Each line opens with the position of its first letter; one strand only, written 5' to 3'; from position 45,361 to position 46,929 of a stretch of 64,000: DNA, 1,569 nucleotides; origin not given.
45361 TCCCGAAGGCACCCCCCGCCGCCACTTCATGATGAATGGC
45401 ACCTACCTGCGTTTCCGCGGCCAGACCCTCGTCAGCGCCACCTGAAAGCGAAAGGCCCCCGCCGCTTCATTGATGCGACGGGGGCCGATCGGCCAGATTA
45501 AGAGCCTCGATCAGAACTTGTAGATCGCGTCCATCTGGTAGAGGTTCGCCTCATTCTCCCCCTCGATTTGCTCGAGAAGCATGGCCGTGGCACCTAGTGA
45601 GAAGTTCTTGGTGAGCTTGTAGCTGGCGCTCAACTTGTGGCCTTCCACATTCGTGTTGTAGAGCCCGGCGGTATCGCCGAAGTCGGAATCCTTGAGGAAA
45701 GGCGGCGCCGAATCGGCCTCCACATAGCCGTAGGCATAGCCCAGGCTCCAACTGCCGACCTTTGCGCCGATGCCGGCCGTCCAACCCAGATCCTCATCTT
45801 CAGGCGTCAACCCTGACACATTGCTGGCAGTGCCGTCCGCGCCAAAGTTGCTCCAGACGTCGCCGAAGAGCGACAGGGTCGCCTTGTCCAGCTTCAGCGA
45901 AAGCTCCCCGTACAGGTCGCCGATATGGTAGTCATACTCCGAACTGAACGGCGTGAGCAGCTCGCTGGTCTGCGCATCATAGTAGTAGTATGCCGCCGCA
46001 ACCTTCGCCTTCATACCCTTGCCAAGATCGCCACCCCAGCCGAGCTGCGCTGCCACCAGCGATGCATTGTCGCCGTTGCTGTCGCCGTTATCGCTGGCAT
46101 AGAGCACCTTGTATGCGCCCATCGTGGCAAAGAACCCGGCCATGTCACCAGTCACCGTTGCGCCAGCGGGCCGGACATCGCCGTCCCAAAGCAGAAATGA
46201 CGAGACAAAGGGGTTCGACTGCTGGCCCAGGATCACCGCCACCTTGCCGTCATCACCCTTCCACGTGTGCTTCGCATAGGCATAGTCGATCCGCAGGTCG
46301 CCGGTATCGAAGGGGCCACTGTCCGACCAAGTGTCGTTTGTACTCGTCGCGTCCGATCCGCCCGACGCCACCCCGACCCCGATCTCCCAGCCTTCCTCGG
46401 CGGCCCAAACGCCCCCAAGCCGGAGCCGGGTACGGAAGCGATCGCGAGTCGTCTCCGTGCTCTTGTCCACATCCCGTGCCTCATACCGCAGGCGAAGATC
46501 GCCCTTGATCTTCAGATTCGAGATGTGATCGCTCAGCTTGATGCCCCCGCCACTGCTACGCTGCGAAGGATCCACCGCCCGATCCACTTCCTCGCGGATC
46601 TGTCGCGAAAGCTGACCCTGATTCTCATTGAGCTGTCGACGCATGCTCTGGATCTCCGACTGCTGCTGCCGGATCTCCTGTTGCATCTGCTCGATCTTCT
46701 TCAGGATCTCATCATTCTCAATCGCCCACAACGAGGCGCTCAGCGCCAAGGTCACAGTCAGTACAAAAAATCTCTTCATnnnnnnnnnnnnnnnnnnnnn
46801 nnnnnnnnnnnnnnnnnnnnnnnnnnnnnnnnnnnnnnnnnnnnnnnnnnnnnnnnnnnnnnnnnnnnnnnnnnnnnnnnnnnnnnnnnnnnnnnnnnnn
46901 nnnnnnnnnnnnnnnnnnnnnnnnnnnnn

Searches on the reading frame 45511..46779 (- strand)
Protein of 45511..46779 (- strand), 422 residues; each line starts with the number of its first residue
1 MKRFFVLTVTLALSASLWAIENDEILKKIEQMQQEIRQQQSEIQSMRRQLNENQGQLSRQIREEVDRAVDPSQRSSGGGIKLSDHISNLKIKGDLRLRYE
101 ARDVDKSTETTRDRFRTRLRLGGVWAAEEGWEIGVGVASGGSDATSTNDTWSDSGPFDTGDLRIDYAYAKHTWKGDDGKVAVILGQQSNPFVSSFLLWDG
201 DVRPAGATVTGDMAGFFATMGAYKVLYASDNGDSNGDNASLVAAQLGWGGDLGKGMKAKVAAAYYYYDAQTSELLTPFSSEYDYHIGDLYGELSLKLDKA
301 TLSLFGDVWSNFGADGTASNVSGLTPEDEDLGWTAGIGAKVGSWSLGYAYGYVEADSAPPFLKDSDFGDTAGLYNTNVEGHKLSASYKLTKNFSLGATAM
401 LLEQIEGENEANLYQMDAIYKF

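Call 5: search_protein_families(library=pfam, proteins=[window:45511-46779:-], max_evalue=0.1)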
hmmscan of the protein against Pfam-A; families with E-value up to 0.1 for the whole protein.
window:45511-46779:- (422 aa): 5 families
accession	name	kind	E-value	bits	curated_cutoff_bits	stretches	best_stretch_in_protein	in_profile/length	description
PF16930.11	Porin_5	-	2.3e-26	92.9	22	2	108-270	155-328/535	Putative porin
PF15619.11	Lebercilin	-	0.00051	20.1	34.3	1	21-67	118-164/193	Ciliary protein causing Leber congenital amaurosis disease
PF15905.10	HMMR_N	-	0.017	15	30.1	1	26-66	243-283/330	Hyaluronan mediated motility receptor N-terminal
PF12998.12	ING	-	0.069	14.2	23.9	0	23-74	3-56/102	Inhibitor of growth proteins N-terminal histone-binding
PF20379.3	DUF6674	-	0.086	12.9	28.5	0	23-70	25-69/251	Family of unknown function (DUF6674)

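Call 34: find_homologous_proteins(query=window:45511-46776:-)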
Query window:45511-46776:- (421 aa): 330 proteins with E <= 0.001 among 8000 candidates; the best 120 are listed.
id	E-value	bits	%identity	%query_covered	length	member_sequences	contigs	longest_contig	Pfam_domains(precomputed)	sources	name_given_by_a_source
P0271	1.7e-278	941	100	100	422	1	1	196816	PF16930.12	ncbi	-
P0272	2.6e-127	443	54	88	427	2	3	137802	PF16930.12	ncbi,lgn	-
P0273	8.5e-124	432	53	87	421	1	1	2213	PF16930.12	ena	-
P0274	3.0e-111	391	47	100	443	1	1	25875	PF16930.12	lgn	-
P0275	2.6e-109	384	46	99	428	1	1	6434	PF16930.12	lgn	-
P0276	8.9e-108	379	46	100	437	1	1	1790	PF16930.12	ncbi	-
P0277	2.0e-106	375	44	100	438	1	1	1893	PF16930.12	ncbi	-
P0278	1.5e-104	369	44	100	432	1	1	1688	PF16930.12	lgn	-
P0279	3.2e-101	358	47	100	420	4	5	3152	PF16930.12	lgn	-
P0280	5.8e-101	357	44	100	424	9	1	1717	PF16930.12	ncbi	-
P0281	1.1e-100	356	45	100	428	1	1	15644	PF16930.12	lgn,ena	-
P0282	5.5e-99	350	43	94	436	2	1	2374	PF16930.12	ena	-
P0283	3.1e-97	344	47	95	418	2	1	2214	PF16930.12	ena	-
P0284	7.2e-97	343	46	95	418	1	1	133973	PF16930.12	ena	-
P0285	3.7e-96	341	46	100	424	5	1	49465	PF16930.12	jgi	jgi:hypothetical protein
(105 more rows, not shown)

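Call 35: find_encoding_contigs(protein=P0272, flank=10000, max_places=3)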
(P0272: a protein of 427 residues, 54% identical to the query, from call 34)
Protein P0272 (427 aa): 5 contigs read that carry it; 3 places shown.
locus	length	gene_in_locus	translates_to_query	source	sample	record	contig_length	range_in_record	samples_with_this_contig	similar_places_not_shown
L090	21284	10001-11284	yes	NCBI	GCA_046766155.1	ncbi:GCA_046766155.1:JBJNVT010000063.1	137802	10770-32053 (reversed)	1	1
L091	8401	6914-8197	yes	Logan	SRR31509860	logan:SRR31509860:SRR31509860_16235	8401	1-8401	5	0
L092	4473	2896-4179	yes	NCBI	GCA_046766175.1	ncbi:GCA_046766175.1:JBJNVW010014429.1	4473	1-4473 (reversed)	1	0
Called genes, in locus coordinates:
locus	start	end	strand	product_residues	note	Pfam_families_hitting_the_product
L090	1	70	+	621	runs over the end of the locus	PF00111:Fer2, PF17650:RACo_linker, PF17651:Raco_middle, PF14574:RACo_C_ter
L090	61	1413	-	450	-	PF00919:UPF0004, PF04055:Radical_SAM, PF01938:TRAM (weak)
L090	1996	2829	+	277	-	PF12849:PBP_like_2, PF01547:SBP_bac_1 (weak), PF13531:SBP_bac_11, PF12727:PBP_like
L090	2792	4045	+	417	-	PF00528:BPD_transp_1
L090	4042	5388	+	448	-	PF00528:BPD_transp_1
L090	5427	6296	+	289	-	PF20703:nSTAND1 (weak), PF02463:SMC_N (faint), PF00005:ABC_tran, PF13304:AAA_21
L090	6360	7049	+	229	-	PF01895:PhoU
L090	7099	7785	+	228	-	PF00072:Response_reg, PF00486:Trans_reg_C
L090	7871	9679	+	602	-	PF16736:sCache_like (weak), PF00672:HAMP, PF00989:PAS, PF08448:PAS_4, PF13426:PAS_9 (weak), PF00512:HisKA, PF02518:HATPase_c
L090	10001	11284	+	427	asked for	PF16930:Porin_5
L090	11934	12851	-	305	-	PF01641:SelR, PF01625:PMSR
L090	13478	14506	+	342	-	PF01408:GFO_IDH_MocA, PF22725:GFO_IDH_MocA_C3, PF02894:GFO_IDH_MocA_C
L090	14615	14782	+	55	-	-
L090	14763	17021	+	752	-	PF13520:AA_permease_2, PF00324:AA_permease, PF00582:Usp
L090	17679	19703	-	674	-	PF07660:STN (faint), PF00263:Secretin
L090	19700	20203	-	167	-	-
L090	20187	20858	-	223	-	-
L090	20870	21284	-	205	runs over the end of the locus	-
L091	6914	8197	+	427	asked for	PF16930:Porin_5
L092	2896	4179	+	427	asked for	PF16930:Porin_5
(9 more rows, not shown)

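Call 38: find_encoding_contigs(protein=P0274, flank=8000, max_places=2)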
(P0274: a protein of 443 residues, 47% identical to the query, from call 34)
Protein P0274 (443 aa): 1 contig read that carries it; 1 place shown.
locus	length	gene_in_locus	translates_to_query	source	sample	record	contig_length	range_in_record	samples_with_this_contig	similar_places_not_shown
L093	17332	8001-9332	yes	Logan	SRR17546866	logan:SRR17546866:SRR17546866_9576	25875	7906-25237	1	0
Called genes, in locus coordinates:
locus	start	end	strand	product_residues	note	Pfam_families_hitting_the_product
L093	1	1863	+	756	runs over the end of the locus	PF00528:BPD_transp_1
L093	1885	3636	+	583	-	PF00528:BPD_transp_1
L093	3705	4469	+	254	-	PF02463:SMC_N (faint), PF00005:ABC_tran, PF13304:AAA_21 (faint)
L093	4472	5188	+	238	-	PF01895:PhoU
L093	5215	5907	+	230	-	PF00072:Response_reg, PF00486:Trans_reg_C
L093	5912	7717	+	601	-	PF00989:PAS, PF13426:PAS_9 (weak), PF00512:HisKA, PF02518:HATPase_c, PF13589:HATPase_c_3 (weak)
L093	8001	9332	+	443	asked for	PF16930:Porin_5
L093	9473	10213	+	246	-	PF07719:TPR_2 (faint), PF13428:TPR_14 (faint)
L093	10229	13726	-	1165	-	PF13476:AAA_23 (weak)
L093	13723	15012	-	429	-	PF00149:Metallophos, PF12850:Metallophos_2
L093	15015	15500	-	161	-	PF00903:Glyoxalase, PF13468:Glyoxalase_3, PF22677:Ble-like_N (weak), PF13669:Glyoxalase_4, PF18029:Glyoxalase_6 (weak)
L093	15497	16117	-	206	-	-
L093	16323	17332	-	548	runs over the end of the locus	?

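Call 39: find_encoding_contigs(protein=P0284, flank=8000, max_places=2)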
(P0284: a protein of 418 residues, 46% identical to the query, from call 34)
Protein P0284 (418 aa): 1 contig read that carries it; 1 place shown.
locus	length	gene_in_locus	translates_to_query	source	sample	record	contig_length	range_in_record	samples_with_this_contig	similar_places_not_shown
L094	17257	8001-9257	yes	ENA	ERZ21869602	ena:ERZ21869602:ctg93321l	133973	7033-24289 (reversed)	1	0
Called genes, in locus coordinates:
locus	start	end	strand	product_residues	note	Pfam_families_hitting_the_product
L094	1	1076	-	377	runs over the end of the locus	PF00512:HisKA, PF02518:HATPase_c, PF00072:Response_reg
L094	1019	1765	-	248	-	-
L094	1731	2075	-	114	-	-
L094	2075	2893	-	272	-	PF12849:PBP_like_2, PF13531:SBP_bac_11, PF12727:PBP_like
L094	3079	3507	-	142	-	-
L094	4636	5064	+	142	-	-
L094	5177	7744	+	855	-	PF13439:Glyco_transf_4, PF13579:Glyco_trans_4_4 (weak), PF20706:GT4-conflict, PF00534:Glycos_transf_1, PF13692:Glyco_trans_1_4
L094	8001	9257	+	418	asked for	PF16930:Porin_5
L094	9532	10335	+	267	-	PF12849:PBP_like_2, PF01547:SBP_bac_1, PF12727:PBP_like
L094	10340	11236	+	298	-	PF00528:BPD_transp_1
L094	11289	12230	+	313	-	PF00528:BPD_transp_1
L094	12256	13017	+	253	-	PF02463:SMC_N (faint), PF00005:ABC_tran, PF13304:AAA_21 (weak)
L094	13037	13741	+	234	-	PF01895:PhoU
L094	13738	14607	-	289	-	PF00005:ABC_tran, PF02463:SMC_N (faint), PF13304:AAA_21 (faint)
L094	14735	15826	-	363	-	PF12849:PBP_like_2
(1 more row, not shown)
